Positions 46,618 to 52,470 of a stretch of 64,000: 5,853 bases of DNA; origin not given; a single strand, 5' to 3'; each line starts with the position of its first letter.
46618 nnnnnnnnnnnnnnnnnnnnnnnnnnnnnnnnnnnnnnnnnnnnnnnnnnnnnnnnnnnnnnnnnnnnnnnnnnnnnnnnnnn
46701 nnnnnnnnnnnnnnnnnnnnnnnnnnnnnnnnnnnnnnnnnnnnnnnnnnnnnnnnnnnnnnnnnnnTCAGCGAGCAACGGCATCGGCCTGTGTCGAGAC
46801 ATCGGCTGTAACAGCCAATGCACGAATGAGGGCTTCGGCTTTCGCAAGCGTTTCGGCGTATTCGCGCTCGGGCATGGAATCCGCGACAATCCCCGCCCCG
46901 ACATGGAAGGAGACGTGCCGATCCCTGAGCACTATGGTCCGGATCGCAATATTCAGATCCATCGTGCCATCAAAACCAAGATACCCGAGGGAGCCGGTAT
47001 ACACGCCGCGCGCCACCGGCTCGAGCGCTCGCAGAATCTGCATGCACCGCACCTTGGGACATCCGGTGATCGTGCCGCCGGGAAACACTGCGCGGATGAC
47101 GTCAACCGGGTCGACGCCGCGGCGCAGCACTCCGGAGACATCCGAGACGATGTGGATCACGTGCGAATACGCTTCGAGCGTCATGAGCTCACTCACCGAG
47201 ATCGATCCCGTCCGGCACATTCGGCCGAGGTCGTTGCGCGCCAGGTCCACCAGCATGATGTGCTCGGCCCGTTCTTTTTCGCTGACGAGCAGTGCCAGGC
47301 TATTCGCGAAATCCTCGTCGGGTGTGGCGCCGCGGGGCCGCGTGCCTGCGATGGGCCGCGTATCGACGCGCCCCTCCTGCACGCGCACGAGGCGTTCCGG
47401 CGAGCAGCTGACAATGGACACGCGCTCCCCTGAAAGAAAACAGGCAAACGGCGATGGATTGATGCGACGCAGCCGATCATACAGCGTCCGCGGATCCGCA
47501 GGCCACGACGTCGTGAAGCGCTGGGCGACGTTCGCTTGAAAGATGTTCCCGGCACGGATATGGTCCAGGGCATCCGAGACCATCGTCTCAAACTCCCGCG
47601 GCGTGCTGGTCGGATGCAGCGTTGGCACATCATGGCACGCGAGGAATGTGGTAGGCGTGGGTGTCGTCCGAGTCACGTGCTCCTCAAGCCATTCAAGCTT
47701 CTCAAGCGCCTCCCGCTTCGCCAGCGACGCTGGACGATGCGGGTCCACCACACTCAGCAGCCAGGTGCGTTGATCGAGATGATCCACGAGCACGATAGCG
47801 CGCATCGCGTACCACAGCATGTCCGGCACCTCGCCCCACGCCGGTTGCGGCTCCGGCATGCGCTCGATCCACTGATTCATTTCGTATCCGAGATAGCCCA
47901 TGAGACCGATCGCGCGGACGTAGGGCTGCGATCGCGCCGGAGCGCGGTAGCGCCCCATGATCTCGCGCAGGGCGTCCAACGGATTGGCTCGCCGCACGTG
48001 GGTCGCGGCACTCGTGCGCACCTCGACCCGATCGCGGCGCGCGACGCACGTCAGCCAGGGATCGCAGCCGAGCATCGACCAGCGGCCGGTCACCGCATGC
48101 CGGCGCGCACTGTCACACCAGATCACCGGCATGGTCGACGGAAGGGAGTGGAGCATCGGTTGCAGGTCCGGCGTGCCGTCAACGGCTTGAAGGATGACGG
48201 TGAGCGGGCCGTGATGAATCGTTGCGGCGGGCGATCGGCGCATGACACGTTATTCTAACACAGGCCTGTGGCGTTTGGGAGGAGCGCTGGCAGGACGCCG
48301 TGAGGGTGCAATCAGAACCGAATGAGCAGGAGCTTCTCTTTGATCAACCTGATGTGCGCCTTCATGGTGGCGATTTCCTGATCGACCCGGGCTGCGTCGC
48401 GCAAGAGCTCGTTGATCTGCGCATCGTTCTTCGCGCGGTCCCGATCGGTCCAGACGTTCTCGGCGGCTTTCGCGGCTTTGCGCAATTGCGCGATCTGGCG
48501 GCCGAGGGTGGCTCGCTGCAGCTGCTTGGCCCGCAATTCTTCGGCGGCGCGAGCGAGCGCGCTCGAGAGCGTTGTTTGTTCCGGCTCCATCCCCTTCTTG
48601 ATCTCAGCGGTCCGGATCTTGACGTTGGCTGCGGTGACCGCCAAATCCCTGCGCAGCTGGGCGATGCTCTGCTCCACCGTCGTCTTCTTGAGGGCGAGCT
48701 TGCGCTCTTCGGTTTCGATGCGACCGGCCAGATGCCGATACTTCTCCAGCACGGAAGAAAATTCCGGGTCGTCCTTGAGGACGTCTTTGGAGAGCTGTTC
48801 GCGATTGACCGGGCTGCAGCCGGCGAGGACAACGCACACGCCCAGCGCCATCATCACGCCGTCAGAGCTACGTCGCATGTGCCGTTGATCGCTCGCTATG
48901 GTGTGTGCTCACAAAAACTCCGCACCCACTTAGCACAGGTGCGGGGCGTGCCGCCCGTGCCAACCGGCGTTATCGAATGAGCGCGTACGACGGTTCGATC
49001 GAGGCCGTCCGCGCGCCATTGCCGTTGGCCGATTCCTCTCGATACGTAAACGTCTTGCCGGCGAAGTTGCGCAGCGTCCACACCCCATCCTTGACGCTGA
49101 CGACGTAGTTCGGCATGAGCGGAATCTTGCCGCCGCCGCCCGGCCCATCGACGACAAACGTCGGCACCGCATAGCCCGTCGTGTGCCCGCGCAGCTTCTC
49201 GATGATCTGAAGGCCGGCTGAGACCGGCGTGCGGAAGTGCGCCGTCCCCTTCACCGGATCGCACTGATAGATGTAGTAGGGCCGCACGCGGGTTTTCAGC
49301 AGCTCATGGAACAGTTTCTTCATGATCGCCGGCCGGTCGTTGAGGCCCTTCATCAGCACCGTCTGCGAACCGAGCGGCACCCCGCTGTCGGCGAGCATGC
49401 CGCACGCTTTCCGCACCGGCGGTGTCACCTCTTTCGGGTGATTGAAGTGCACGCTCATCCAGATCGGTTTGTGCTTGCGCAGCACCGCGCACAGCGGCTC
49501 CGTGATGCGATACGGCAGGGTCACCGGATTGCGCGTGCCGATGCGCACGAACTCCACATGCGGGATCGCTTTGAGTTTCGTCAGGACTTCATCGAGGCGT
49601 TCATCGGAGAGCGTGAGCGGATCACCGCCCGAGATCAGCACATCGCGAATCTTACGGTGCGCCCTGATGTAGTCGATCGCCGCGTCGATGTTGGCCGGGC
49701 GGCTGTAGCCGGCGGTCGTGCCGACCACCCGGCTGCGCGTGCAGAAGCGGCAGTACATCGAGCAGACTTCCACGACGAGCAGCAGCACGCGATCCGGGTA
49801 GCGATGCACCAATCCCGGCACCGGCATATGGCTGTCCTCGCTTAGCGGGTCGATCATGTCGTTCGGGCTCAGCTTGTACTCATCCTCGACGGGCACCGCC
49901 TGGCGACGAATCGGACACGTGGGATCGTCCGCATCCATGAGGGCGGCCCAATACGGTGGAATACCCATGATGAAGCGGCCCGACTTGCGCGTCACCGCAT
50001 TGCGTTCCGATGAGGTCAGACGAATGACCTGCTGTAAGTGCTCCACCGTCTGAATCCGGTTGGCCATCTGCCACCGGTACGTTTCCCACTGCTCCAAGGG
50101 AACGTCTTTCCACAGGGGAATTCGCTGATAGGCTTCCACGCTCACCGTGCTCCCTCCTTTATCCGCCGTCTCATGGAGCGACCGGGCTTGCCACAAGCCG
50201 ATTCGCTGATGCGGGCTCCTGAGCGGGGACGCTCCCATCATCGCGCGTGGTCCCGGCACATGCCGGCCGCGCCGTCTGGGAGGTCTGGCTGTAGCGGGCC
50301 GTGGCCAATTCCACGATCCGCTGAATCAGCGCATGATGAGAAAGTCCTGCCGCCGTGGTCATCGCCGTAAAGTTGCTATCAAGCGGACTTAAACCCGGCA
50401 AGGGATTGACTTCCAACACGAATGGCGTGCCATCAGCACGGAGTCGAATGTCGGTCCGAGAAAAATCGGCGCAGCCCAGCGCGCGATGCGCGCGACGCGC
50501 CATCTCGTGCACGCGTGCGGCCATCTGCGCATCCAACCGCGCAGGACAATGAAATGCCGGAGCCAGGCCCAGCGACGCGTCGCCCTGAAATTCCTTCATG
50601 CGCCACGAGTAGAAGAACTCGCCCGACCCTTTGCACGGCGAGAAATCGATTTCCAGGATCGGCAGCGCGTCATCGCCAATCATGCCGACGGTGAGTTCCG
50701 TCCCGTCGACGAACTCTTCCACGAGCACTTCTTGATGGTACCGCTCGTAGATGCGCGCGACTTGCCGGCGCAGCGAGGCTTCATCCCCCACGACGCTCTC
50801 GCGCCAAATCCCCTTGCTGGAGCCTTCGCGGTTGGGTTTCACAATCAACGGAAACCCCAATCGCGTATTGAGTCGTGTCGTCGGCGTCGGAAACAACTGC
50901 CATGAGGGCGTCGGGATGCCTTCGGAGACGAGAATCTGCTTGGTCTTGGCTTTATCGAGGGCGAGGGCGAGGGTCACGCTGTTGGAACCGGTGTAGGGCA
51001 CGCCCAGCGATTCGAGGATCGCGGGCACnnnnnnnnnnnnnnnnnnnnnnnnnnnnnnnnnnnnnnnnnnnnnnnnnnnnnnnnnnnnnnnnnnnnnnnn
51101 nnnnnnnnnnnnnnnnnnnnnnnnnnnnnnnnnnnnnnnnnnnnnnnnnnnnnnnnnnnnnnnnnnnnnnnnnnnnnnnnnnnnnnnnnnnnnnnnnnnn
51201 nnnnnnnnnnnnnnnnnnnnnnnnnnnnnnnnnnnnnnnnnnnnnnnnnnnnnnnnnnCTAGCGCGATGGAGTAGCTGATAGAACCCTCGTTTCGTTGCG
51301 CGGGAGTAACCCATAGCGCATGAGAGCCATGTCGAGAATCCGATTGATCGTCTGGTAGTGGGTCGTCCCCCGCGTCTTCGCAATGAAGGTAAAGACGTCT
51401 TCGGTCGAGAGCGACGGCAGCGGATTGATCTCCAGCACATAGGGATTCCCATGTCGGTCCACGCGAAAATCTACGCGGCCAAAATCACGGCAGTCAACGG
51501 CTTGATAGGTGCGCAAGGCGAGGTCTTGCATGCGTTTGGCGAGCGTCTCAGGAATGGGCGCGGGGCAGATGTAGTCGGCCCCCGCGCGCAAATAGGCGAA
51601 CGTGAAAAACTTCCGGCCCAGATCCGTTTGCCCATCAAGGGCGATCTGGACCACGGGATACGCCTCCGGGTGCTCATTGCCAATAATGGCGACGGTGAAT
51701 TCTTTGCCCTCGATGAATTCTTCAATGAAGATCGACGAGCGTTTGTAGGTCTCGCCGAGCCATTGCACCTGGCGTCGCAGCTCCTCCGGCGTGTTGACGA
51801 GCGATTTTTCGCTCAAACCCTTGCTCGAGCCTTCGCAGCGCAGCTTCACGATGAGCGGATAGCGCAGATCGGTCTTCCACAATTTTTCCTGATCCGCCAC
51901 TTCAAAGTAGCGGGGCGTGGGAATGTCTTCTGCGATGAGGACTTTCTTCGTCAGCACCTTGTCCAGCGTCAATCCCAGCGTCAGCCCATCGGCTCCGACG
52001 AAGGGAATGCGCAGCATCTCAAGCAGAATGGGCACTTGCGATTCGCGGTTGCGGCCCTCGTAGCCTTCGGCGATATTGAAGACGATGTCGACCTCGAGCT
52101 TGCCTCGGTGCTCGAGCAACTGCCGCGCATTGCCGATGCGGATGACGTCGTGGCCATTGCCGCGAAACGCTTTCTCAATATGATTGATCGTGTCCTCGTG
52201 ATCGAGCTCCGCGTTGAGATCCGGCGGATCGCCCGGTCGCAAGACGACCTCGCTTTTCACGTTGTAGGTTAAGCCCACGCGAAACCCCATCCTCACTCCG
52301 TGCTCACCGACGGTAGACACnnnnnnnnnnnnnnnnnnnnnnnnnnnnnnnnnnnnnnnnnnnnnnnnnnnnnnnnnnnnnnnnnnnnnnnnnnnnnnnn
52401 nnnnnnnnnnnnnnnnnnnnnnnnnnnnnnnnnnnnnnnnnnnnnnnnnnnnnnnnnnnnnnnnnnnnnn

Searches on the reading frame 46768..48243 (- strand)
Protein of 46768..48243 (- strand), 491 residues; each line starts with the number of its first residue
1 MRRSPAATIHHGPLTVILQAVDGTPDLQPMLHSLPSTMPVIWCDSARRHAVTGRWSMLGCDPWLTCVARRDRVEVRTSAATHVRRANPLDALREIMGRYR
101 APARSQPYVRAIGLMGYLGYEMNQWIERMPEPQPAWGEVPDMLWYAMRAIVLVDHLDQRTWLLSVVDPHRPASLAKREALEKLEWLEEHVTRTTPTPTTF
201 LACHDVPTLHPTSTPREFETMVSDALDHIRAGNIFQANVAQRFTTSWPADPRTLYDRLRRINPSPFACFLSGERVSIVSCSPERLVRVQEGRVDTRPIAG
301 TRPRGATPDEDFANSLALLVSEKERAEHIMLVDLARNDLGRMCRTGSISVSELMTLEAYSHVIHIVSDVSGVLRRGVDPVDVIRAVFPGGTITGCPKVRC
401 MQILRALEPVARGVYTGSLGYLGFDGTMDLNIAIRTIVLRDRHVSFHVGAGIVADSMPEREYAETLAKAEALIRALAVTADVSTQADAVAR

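Call 86: search_protein_families(library=pfam, proteins=[window:46768-48243:-], max_evalue=0.000001)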
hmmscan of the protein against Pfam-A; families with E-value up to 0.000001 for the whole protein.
window:46768-48243:- (491 aa): 2 families
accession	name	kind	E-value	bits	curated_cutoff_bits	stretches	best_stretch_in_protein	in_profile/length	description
PF00425.24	Chorismate_bind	-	7.8e-91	304.6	27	1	216-468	3-257/257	chorismate binding enzyme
PF04715.19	Anth_synt_I_N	-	5.3e-23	82.3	23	1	41-162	19-140/140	Anthranilate synthase component I, N terminal region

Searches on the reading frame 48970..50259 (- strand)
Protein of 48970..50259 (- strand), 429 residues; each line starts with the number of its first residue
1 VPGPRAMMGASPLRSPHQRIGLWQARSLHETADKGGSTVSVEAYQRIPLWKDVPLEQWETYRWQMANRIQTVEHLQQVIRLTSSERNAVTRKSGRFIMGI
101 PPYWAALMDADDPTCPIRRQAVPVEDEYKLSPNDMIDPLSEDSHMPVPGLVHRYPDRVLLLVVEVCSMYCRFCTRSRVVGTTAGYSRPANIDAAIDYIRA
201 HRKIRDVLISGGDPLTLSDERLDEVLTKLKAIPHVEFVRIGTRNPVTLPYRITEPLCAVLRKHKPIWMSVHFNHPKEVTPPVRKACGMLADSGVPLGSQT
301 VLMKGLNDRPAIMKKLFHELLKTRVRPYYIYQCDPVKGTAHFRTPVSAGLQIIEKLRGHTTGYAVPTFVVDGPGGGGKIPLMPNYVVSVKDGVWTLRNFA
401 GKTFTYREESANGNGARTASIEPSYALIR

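Call 86: search_protein_families(library=pfam, proteins=[window:48970-50259:-], max_evalue=0.000001)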
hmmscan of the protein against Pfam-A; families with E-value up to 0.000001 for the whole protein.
window:48970-50259:- (429 aa): 2 families
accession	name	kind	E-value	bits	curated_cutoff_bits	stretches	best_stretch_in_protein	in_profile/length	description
PF12544.13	LAM_C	-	6.2e-23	81.7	26.7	1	353-410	1-58/127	Lysine-2,3-aminomutase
PF04055.27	Radical_SAM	-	1.4e-10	42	29.5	1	163-309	4-157/166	Radical SAM superfamily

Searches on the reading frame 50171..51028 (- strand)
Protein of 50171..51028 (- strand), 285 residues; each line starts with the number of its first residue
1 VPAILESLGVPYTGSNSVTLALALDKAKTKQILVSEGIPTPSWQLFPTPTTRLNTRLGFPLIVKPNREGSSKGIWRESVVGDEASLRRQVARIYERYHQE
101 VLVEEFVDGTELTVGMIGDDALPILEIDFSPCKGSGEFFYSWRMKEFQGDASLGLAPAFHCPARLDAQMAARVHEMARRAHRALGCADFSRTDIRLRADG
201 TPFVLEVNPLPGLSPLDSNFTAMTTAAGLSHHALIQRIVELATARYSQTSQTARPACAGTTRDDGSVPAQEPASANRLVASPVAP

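Call 86: search_protein_families(library=pfam, proteins=[window:50171-51028:-], max_evalue=0.000001)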
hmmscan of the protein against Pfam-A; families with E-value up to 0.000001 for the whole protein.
window:50171-51028:- (285 aa): 1 family
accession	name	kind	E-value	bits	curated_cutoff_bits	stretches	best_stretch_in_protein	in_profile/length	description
PF07478.18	Dala_Dala_lig_C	-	5.2e-34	118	24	1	36-240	5-204/204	D-ala D-ala ligase C-terminus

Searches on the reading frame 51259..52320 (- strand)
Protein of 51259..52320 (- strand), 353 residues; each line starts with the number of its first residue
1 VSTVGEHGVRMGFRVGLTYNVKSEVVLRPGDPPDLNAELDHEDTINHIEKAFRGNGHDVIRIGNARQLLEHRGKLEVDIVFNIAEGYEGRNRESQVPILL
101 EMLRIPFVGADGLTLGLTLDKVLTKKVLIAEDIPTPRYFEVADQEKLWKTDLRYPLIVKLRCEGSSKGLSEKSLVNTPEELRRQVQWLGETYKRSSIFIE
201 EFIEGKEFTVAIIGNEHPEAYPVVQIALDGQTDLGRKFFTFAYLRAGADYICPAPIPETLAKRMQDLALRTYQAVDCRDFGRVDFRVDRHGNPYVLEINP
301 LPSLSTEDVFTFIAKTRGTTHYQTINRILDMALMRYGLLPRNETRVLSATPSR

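Call 86: search_protein_families(library=pfam, proteins=[window:51259-52320:-], max_evalue=0.000001)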
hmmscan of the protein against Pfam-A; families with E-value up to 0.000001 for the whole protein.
window:51259-52320:- (353 aa): 2 families
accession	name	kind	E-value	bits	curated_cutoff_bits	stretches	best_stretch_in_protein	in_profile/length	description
PF07478.18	Dala_Dala_lig_C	-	1.7e-33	116.3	24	1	148-329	31-203/204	D-ala D-ala ligase C-terminus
PF02655.19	ATP-grasp_3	-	2.7e-07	31.3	23.2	1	120-300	3-155/160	ATP-grasp domain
